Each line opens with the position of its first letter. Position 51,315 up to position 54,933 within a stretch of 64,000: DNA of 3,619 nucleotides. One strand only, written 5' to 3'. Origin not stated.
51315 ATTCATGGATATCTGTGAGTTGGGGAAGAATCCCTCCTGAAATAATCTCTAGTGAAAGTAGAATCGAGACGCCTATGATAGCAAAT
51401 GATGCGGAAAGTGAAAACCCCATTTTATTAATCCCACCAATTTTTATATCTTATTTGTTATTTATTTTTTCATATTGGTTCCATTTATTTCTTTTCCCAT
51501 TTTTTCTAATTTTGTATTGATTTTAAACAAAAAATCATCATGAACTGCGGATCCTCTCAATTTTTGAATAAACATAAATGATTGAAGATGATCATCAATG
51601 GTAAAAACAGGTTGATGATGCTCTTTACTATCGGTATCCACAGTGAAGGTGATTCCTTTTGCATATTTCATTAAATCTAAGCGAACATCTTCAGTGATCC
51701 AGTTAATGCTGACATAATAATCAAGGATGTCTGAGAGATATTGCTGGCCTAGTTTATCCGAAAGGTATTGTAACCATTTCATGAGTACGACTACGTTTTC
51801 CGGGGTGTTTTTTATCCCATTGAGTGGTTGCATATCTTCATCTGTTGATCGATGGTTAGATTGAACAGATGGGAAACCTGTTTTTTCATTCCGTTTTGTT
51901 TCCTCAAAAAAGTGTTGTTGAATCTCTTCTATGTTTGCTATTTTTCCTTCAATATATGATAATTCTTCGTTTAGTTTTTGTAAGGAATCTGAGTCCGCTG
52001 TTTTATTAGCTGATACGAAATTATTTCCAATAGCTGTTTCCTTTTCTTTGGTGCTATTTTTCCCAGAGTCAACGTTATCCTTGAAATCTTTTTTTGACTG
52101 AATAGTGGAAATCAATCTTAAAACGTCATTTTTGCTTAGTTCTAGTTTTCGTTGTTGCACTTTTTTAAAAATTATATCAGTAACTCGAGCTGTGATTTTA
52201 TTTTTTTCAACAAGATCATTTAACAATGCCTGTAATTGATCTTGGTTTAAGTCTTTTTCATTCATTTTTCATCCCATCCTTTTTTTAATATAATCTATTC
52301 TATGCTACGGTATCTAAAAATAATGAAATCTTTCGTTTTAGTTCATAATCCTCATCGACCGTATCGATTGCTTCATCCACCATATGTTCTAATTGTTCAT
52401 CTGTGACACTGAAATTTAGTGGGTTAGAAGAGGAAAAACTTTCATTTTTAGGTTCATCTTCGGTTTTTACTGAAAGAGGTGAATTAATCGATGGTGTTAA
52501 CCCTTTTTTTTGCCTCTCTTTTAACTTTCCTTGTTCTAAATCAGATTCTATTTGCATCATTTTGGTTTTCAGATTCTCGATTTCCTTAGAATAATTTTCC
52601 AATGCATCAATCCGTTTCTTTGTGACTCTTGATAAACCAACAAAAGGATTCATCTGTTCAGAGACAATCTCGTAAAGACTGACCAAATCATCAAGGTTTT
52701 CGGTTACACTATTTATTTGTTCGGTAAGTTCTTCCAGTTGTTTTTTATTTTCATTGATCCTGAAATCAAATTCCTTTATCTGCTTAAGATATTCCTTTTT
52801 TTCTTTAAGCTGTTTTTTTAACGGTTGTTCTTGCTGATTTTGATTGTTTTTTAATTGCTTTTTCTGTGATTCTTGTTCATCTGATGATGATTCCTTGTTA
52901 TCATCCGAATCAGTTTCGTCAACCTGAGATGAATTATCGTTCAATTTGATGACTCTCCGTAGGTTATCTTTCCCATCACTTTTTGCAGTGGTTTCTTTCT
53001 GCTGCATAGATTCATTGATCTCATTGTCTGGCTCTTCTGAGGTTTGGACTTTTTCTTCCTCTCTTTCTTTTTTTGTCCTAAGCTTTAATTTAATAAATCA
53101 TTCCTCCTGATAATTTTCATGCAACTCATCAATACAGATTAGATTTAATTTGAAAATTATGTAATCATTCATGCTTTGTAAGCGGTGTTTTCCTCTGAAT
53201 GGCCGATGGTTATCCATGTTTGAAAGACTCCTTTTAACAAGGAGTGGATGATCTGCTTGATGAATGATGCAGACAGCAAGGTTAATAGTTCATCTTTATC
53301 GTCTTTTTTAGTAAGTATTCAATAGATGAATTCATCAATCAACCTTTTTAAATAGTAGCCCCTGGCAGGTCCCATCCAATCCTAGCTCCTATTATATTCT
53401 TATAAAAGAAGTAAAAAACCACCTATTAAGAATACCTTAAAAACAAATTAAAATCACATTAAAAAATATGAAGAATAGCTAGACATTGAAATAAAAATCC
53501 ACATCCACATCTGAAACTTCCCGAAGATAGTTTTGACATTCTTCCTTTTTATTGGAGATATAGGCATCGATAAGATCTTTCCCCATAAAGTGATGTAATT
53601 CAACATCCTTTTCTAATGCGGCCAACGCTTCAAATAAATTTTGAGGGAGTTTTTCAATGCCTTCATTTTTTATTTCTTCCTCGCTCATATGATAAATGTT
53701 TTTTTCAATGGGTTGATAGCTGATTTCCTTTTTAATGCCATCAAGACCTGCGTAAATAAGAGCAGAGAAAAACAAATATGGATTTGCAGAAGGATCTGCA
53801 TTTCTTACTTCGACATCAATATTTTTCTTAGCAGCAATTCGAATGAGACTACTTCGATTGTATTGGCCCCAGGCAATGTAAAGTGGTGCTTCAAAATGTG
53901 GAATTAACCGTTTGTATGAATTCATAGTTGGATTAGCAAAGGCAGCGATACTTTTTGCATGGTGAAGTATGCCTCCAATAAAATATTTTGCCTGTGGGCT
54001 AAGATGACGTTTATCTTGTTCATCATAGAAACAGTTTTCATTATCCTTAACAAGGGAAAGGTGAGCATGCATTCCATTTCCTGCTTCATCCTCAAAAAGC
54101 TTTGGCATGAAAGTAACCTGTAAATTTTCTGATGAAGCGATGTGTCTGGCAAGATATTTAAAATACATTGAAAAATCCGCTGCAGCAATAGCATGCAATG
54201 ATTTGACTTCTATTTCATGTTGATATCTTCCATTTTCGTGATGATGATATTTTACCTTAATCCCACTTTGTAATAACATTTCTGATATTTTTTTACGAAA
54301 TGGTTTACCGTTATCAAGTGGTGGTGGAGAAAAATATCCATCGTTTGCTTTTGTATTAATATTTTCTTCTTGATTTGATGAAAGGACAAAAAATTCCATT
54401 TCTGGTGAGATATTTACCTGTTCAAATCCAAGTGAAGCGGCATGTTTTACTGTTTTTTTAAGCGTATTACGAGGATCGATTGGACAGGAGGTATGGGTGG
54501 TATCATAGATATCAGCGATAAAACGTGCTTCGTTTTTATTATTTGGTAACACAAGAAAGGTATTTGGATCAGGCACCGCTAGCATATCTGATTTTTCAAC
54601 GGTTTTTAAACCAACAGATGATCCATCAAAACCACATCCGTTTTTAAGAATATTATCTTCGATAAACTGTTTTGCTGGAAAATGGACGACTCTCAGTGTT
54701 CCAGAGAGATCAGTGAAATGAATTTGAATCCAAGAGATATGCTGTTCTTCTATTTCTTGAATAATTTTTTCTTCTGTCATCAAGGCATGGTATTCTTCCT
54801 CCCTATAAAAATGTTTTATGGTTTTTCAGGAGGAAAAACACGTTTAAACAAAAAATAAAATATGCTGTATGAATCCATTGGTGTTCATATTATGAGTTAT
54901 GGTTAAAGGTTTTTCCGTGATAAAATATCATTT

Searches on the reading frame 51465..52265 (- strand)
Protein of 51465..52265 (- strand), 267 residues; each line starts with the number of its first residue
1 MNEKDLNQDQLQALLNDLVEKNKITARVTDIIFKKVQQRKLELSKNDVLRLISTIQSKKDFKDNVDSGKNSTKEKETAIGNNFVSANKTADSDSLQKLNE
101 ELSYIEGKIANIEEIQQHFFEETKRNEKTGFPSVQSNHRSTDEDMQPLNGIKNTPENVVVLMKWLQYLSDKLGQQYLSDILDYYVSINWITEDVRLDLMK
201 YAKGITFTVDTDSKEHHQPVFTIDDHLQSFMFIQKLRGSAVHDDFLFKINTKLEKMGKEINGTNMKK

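Call 56: search_protein_families(library=pfam, proteins=[window:51465-52265:-], max_evalue=0.00001)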
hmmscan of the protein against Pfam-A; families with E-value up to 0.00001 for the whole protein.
window:51465-52265:- (267 aa): 1 family
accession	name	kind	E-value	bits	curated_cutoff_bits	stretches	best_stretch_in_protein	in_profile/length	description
PF04659.18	Arch_fla_DE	-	3.4e-24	85.1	21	1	148-238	6-96/96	Archaeal flagella protein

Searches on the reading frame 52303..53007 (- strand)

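Call 56: search_protein_families(library=pfam, proteins=[window:52303-53007:-], max_evalue=0.00001)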
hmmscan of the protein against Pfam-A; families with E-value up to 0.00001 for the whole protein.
window:52303-53007:- (235 aa): 1 family
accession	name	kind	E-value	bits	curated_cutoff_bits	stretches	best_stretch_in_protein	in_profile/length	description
PF05377.16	FlaC_arch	-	4.6e-12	46.6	27.8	1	76-123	8-55/55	Flagella accessory protein C (FlaC)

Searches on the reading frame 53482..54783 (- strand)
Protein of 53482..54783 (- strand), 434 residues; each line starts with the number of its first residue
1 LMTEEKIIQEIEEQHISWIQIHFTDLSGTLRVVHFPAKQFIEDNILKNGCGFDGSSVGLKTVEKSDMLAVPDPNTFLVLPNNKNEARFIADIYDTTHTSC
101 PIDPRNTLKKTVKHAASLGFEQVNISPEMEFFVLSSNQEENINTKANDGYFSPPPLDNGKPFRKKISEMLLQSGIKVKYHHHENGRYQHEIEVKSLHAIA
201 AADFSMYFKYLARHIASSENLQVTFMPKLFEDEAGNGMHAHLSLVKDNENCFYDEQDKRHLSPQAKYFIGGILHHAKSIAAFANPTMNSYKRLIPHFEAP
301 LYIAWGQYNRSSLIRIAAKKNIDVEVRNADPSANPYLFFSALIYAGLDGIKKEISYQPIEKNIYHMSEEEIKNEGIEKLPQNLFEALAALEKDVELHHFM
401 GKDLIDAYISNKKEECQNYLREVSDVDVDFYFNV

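Call 56: search_protein_families(library=pfam, proteins=[window:53482-54783:-], max_evalue=0.00001)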
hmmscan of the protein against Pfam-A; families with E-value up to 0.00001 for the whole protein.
window:53482-54783:- (434 aa): 2 families
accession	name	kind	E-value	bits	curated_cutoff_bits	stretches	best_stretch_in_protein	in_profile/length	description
PF00120.29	Gln-synt_C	-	2.1e-111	372.8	24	1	102-431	2-344/344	Glutamine synthetase, catalytic domain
PF03951.24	Gln-synt_N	-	1.1e-21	76.7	33.4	1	16-94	2-81/82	Glutamine synthetase, beta-Grasp domain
